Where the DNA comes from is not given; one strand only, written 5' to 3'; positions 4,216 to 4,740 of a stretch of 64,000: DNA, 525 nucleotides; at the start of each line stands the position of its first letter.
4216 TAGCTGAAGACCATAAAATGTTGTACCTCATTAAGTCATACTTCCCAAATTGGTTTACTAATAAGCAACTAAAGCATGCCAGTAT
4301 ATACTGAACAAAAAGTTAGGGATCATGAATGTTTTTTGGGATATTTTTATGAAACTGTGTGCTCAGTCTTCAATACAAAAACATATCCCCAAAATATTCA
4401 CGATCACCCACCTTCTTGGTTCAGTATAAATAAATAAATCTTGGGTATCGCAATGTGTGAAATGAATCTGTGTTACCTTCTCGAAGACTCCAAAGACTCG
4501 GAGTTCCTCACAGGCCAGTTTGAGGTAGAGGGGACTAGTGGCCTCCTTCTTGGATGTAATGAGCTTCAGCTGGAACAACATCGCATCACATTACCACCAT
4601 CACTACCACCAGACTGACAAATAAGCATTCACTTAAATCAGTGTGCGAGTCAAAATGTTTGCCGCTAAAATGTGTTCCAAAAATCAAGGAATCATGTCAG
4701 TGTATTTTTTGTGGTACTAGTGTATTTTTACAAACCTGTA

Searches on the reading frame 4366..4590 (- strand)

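Call 28: search_protein_families(library=pfam, proteins=[window:4366-4590:-], max_evalue=0.1)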
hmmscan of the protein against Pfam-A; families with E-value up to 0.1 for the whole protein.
window:4366-4590:- (75 aa): 1 family
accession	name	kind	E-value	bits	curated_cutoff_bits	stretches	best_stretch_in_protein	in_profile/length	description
PF04258.18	Peptidase_A22B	-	0.057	13.5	23.3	1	30-74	75-120/286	Signal peptide peptidase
